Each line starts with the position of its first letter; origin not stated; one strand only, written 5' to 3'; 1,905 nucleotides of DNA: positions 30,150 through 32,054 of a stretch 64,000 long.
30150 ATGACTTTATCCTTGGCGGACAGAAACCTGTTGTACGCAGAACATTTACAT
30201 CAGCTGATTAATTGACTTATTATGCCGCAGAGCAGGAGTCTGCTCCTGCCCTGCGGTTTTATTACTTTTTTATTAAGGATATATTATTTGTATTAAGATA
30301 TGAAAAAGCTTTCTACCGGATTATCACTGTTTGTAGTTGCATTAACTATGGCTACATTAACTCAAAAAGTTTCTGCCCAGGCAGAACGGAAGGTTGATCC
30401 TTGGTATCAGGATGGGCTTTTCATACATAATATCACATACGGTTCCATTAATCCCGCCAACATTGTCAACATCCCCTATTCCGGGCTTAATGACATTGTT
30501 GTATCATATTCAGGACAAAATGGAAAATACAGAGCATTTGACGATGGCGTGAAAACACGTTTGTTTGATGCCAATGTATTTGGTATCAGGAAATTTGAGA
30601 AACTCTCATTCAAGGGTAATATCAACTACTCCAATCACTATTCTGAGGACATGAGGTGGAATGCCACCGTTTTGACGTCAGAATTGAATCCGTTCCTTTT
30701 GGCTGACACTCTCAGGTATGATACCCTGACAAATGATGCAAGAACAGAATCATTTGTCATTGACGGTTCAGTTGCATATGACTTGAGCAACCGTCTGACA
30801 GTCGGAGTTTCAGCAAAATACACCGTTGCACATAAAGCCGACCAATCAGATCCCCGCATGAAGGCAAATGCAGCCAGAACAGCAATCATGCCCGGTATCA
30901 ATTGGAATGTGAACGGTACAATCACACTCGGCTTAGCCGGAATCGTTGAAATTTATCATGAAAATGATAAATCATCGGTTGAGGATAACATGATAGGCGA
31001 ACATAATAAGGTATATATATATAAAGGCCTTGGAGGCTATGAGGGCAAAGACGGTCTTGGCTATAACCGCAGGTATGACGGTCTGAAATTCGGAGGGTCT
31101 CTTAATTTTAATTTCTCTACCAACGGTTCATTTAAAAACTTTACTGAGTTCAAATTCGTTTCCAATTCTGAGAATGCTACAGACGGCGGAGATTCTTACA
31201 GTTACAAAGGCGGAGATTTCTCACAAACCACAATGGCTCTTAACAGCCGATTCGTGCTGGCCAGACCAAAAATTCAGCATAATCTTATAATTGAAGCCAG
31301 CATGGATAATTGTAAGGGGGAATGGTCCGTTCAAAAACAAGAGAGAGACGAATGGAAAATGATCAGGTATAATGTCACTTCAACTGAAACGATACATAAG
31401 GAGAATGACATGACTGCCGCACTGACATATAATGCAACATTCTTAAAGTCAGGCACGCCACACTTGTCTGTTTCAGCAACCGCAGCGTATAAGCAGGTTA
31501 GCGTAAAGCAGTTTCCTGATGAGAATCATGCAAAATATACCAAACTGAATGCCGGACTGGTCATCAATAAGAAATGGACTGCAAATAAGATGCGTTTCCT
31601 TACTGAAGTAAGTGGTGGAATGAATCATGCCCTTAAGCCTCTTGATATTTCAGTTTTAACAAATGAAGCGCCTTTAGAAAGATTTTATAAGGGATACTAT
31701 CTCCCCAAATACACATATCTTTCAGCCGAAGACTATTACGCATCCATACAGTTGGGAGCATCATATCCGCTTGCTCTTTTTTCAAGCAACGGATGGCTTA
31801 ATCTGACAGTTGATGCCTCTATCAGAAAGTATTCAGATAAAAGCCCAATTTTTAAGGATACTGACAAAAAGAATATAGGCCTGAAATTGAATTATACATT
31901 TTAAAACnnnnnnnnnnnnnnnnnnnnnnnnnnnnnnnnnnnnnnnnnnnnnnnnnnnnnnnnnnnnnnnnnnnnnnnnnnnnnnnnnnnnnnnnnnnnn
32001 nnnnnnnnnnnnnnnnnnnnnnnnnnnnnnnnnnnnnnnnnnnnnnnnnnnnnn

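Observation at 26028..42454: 16-kb outer-membrane locus joining a TonB receptor module to two different cysteine-peptidase folds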

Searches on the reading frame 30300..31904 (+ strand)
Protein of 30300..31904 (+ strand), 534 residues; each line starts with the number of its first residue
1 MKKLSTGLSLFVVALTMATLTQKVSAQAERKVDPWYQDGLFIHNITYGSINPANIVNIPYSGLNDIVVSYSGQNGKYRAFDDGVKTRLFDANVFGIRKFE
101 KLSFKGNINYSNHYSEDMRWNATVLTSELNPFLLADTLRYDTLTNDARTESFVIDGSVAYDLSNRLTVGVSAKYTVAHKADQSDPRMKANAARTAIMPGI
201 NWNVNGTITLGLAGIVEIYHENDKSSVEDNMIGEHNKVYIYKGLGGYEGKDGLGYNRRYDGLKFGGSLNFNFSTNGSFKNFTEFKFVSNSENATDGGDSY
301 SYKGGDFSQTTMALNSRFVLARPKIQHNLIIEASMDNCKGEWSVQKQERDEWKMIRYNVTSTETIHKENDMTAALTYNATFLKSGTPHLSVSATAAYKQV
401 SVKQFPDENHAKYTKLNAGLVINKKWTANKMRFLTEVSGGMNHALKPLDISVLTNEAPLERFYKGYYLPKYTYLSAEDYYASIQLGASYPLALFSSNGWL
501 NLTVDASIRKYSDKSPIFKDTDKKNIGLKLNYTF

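Call 4: search_protein_families(library=pfam, proteins=[window:30300-31904:+], max_evalue=0.01)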
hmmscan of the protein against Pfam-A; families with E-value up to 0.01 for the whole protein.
window:30300-31904:+ (534 aa): 1 family
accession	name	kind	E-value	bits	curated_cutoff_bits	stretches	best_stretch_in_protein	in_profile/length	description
PF21012.3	DUF6850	-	1.8e-66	225.6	27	1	58-534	8-464/464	Family of unknown function (DUF6850)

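Call 5: search_protein_families(library=ncbifam, proteins=[window:30300-31904:+], max_evalue=0.01)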
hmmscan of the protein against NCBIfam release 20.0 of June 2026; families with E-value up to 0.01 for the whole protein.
window:30300-31904:+ (534 aa): 0 families

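Call 35: search_protein_families(library=pfam, proteins=[window:30300-31904:+], max_evalue=10)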
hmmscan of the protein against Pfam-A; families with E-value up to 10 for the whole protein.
window:30300-31904:+ (534 aa): 1 family
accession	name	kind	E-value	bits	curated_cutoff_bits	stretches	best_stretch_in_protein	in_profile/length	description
PF21012.3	DUF6850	-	1.8e-66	225.6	27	1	58-534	8-464/464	Family of unknown function (DUF6850)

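Call 53: search_solved_structures(query=window:30300-31904:+, max_evalue=10)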
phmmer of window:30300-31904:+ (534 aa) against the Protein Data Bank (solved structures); distinct sequences matched with E-value up to 10: 5.
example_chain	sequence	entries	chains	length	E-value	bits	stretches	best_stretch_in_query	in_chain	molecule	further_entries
1u2k_A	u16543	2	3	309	0.028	16.4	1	165-231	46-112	Peroxidase/catalase HPI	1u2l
1u2j_A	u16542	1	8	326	0.03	16.3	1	165-231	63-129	Peroxidase/catalase HPI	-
7jz6_A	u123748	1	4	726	0.1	14.5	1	166-231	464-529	Catalase-peroxidase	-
9o6a_A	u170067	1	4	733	0.1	14.5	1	166-231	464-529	Catalase-peroxidase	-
6sk5_D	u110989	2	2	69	0.45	12.4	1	263-310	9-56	Rhinovirus B5 VP4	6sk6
